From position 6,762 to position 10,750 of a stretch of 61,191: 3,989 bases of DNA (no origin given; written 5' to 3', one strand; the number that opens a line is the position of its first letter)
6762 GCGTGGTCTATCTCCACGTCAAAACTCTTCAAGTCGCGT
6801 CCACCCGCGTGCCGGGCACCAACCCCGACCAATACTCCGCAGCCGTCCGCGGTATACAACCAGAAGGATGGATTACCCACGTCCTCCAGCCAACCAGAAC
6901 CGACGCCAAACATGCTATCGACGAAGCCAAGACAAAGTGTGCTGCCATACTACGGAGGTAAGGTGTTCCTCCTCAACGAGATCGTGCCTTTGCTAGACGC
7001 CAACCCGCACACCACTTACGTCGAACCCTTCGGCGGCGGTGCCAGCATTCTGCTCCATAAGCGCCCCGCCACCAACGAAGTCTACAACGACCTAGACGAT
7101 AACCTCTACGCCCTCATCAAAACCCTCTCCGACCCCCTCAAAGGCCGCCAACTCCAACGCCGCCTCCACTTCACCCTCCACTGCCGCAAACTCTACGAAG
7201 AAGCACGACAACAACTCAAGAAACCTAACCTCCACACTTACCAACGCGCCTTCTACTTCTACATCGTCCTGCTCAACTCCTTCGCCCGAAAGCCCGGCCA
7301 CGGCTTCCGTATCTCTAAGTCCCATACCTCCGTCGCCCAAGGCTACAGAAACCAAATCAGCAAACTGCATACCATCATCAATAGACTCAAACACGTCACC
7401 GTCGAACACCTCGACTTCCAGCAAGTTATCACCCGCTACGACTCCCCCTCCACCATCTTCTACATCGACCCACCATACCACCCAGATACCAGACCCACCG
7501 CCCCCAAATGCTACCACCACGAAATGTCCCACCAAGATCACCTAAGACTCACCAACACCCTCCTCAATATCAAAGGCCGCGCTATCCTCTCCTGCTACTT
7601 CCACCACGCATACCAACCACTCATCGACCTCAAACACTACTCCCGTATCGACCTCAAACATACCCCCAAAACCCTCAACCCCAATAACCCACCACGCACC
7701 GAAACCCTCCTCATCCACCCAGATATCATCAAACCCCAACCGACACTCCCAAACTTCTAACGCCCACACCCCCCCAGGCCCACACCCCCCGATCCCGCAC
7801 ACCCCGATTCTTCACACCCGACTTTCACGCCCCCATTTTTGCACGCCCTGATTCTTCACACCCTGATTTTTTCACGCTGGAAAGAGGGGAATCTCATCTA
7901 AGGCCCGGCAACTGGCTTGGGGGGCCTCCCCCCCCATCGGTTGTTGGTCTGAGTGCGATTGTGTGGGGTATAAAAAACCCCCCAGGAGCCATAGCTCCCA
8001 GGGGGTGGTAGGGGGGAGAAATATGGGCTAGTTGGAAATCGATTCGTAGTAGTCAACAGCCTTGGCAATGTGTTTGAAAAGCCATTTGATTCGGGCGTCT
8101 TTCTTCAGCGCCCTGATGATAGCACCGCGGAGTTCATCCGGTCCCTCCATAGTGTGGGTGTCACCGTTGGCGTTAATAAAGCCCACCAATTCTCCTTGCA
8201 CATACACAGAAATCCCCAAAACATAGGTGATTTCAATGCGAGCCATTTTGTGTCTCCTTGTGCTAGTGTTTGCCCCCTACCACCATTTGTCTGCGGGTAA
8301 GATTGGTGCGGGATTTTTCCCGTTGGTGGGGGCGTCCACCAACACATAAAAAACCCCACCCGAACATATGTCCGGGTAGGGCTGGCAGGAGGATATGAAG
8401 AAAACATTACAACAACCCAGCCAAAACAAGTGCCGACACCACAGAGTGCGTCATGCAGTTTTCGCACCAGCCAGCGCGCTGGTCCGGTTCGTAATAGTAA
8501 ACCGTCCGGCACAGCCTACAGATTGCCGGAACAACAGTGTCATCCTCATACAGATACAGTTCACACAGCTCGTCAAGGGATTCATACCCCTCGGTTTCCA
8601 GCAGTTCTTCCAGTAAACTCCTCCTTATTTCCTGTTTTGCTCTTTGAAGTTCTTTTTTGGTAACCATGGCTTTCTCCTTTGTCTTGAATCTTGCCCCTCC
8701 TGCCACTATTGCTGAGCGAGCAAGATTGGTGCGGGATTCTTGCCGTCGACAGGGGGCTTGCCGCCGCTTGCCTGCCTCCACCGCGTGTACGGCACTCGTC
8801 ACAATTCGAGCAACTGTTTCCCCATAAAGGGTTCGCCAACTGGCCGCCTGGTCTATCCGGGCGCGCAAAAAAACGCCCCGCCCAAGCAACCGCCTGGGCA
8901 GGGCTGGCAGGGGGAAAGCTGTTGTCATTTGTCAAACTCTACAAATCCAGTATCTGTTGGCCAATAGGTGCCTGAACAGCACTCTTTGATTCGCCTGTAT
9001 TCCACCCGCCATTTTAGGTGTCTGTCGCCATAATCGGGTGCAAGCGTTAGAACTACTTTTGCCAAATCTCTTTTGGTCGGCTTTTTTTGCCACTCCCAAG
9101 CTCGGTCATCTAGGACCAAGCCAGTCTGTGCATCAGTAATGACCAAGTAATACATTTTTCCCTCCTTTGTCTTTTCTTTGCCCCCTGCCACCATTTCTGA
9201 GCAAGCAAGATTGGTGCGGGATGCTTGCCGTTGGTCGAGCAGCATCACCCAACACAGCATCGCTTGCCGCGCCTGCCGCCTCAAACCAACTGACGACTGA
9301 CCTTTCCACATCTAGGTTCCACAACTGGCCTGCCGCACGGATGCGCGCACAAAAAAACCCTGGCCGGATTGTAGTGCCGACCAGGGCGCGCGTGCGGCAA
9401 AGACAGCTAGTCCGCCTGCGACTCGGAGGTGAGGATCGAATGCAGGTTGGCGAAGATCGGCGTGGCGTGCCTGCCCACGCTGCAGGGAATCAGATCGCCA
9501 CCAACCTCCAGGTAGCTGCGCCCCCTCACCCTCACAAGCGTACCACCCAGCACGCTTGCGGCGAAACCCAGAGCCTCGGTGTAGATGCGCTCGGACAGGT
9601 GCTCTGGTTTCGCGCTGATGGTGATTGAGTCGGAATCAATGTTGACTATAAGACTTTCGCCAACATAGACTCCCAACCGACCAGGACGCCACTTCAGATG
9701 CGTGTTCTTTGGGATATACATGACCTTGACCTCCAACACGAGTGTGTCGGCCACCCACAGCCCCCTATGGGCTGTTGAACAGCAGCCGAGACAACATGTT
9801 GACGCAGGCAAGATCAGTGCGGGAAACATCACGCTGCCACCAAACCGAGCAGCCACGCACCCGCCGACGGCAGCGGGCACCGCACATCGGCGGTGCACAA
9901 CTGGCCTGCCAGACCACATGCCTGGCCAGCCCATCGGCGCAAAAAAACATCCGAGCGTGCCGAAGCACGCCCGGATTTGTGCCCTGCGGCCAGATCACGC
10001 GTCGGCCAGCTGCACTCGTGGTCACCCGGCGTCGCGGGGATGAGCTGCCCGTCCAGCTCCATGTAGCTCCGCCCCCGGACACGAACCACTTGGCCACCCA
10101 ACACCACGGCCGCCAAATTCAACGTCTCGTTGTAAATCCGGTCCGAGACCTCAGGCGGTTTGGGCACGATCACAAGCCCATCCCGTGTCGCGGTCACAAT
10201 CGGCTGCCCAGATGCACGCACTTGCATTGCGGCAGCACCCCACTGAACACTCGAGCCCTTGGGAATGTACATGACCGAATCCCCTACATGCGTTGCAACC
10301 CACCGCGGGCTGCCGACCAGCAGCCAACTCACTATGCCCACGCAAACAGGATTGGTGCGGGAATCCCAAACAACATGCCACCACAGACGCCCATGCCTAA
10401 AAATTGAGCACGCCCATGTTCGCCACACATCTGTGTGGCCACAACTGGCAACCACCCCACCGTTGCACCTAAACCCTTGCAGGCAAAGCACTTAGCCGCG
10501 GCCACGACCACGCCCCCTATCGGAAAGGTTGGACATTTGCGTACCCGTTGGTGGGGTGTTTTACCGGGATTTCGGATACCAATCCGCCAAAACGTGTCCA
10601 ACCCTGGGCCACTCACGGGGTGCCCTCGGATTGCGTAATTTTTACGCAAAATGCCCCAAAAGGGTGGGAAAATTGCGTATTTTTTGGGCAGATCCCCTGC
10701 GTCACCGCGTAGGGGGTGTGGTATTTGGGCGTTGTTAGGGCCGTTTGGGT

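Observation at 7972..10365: Five consecutive autonomous promoter-gene-terminator mini-cassettes on the minus strand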

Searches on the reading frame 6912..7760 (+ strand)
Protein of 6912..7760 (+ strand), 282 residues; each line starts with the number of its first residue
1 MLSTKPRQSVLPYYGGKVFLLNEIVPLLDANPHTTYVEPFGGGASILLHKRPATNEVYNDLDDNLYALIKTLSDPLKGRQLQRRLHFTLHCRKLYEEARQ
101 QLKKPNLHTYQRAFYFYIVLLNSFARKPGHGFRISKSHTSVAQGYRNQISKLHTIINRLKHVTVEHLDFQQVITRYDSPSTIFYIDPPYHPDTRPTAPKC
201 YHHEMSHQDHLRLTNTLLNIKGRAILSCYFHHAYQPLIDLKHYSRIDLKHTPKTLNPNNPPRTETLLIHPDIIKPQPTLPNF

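Call 8: search_protein_families(library=pfam, proteins=[window:6912-7760:+], max_evalue=0.1)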
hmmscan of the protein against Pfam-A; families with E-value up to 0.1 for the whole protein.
window:6912-7760:+ (282 aa): 2 families
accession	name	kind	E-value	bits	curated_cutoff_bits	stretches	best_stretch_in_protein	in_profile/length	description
PF02086.21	MethyltransfD12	-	2.1e-22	80.5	22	1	13-220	1-217/253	D12 class N6 adenine-specific DNA methyltransferase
PF04805.17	Pox_E10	-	0.043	14.1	27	0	88-129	15-59/70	E10-like protein conserved region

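Call 9: search_protein_families(library=phrogs, proteins=[window:6912-7760:+], max_evalue=0.1)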
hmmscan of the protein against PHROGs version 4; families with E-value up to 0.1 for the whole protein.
window:6912-7760:+ (282 aa): 5 families
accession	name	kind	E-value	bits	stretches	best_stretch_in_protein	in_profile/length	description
phrog_56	-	other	1.8e-53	183.8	1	4-278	58-331/647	DNA methyltransferase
phrog_1996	-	other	5e-20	72.9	1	132-267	7-138/150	DNA methyltransferase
phrog_13242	-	unknown function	4e-12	46.8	1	16-190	34-198/450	-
phrog_23217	-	unknown function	2.9e-07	31.7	1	8-101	4-93/109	-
phrog_26700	-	unknown function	0.00081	19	1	10-101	9-102/552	-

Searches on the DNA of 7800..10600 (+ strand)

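Call 6: search_dna_similar(query=window:7800-10600:+, collection=phages, mode=distant, max_rows=20)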
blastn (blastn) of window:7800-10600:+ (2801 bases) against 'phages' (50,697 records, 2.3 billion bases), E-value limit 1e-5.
No match.

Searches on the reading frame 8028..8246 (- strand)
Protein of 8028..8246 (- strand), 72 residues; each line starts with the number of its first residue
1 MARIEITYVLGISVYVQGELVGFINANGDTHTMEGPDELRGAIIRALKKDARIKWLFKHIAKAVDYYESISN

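Call 8: search_protein_families(library=pfam, proteins=[window:8028-8246:-], max_evalue=0.1)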
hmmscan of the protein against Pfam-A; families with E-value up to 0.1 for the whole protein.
window:8028-8246:- (72 aa): 0 families

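Call 9: search_protein_families(library=phrogs, proteins=[window:8028-8246:-], max_evalue=0.1)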
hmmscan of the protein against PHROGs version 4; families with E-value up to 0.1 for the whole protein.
window:8028-8246:- (72 aa): 0 families

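Call 72: search_dna_similar(query=window:8028-8246:-, collection=phages, mode=protein, max_evalue=0.01, max_rows=10)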
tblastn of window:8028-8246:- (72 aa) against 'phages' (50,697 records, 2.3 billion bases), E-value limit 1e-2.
No match.

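Call 90: search_protein_families(library=padloc, proteins=[window:8028-8246:-], max_evalue=0.1)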
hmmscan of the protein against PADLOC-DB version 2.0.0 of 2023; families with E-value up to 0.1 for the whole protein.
window:8028-8246:- (72 aa): 0 families

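Call 91: search_protein_families(library=ncbifam, proteins=[window:8028-8246:-], max_evalue=0.1)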
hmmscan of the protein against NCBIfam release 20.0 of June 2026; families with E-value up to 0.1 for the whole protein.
window:8028-8246:- (72 aa): 0 families

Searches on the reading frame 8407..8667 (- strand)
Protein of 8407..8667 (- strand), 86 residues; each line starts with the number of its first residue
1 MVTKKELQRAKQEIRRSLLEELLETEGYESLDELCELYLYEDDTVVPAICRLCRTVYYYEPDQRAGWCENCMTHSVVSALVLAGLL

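Call 8: search_protein_families(library=pfam, proteins=[window:8407-8667:-], max_evalue=0.1)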
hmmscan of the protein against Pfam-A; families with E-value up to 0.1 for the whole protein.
window:8407-8667:- (86 aa): 1 family
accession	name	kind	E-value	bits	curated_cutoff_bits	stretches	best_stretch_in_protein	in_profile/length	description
PF23897.1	DUF7245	-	0.06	13.8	27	1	49-81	8-40/119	Family of unknown function (DUF7245)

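Call 9: search_protein_families(library=phrogs, proteins=[window:8407-8667:-], max_evalue=0.1)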
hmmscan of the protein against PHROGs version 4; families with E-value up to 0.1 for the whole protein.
window:8407-8667:- (86 aa): 1 family
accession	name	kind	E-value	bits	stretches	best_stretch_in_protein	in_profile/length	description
phrog_1467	-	unknown function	0.041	14.4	1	31-77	126-177/226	-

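Call 41: find_homologous_proteins(query=window:8407-8667:-, max_evalue=0.01)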
Query window:8407-8667:- (86 aa): 6 proteins with E <= 0.01 among 11 candidates.
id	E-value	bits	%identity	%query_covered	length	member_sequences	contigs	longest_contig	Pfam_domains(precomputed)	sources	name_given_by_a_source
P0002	2.7e-50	186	100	100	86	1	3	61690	-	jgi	-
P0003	1.6e-11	62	45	88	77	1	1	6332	-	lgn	-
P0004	2.4e-11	61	47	88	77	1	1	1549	-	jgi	jgi:hypothetical protein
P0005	2.6e-8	52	49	81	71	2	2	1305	-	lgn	-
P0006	5.0e-8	51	47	84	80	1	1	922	-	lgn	-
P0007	7.4e-7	47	46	92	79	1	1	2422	-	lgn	-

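Call 42: find_encoding_contigs(protein=P0003, flank=6000, max_places=3)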
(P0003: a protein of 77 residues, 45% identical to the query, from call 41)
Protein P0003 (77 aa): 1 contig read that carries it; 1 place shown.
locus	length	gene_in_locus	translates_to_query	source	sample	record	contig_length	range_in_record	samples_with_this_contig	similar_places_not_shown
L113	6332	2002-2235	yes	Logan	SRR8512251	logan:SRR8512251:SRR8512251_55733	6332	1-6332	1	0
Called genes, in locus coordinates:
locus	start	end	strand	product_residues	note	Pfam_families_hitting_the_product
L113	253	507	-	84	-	-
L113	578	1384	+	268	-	PF01807:Zn_ribbon_DnaG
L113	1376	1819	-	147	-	-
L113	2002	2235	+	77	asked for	-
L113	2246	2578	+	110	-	PF12599:DUF3768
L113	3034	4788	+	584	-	PF02195:ParB_N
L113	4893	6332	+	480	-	?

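Call 43: find_encoding_contigs(protein=P0007, flank=3000, max_places=3)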
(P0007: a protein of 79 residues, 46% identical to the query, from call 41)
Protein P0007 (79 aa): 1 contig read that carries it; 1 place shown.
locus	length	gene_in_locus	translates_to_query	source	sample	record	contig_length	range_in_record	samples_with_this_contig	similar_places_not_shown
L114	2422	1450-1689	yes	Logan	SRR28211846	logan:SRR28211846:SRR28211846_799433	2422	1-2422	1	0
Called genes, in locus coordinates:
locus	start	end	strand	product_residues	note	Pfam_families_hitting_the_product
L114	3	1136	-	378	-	?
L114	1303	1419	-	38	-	-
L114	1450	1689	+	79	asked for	-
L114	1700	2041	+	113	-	PF12599:DUF3768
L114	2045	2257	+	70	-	-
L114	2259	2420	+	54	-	?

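Call 44: find_encoding_contigs(protein=P0004, flank=3000, max_places=3)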
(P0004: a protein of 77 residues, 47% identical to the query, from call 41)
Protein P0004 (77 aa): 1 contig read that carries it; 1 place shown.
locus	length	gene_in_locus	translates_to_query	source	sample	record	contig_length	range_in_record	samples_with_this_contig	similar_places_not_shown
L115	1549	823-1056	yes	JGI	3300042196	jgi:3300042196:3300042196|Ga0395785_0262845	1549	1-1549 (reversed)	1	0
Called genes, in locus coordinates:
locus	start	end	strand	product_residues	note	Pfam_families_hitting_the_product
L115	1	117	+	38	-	?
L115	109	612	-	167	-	-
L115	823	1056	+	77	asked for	-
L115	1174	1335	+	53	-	-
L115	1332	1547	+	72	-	?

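Call 74: search_dna_similar(query=window:8407-8667:-, collection=phages, mode=protein, max_evalue=0.01, max_rows=10)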
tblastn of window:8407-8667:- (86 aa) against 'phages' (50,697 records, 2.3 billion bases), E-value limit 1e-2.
No match.

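Call 75: search_dna_similar(query=window:8407-8667:-, collection=plasmids, mode=protein, max_evalue=0.001, max_rows=12)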
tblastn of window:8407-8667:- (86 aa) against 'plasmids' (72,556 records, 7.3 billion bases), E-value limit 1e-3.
No match.

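Call 80: find_encoding_contigs(protein=P0002, flank=10000, max_places=10)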
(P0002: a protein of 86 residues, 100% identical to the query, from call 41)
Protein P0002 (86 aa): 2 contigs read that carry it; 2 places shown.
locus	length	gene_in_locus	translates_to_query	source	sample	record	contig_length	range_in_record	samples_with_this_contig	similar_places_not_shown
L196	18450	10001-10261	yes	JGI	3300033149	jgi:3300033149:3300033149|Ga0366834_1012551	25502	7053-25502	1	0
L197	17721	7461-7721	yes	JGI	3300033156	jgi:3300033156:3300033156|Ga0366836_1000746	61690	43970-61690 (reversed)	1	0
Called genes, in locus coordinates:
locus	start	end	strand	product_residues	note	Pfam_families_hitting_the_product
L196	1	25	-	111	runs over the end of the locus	-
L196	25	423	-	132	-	-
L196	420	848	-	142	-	-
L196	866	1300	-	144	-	-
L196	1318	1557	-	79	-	-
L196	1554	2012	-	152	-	-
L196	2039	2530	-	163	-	-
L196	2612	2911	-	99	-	-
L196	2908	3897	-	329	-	-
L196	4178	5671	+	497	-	PF00004:AAA (weak)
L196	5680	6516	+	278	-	-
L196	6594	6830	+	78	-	-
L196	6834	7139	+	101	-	-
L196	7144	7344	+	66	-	-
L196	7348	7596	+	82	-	-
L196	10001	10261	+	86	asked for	-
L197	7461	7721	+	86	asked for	-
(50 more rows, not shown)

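Call 90: search_protein_families(library=padloc, proteins=[window:8407-8667:-], max_evalue=0.1)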
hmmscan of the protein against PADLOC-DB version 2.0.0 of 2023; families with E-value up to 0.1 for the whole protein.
window:8407-8667:- (86 aa): 0 families

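Call 91: search_protein_families(library=ncbifam, proteins=[window:8407-8667:-], max_evalue=0.1)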
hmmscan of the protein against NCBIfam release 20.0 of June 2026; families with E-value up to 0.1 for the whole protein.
window:8407-8667:- (86 aa): 0 families

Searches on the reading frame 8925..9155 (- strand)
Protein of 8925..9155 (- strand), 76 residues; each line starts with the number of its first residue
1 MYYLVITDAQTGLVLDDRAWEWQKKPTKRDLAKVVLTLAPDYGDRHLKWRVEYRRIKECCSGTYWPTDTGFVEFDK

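Call 8: search_protein_families(library=pfam, proteins=[window:8925-9155:-], max_evalue=0.1)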
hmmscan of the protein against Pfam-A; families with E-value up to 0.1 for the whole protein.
window:8925-9155:- (76 aa): 0 families

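Call 9: search_protein_families(library=phrogs, proteins=[window:8925-9155:-], max_evalue=0.1)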
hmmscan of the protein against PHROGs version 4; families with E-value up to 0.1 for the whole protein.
window:8925-9155:- (76 aa): 0 families

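Call 73: search_dna_similar(query=window:8925-9155:-, collection=phages, mode=protein, max_evalue=0.01, max_rows=10)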
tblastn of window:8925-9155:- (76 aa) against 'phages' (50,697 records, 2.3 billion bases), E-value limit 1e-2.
No match.

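Call 76: find_homologous_proteins(query=window:8925-9155:-, max_evalue=0.01)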
Query window:8925-9155:- (76 aa): 1 proteins with E <= 0.01 among 1 candidates.
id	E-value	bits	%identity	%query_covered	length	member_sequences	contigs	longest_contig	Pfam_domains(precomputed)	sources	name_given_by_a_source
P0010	2.1e-47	176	100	100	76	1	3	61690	-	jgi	-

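Call 90: search_protein_families(library=padloc, proteins=[window:8925-9155:-], max_evalue=0.1)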
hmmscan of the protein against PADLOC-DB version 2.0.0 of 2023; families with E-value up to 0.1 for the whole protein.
window:8925-9155:- (76 aa): 0 families

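Call 91: search_protein_families(library=ncbifam, proteins=[window:8925-9155:-], max_evalue=0.1)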
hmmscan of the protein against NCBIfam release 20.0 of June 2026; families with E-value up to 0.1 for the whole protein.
window:8925-9155:- (76 aa): 0 families
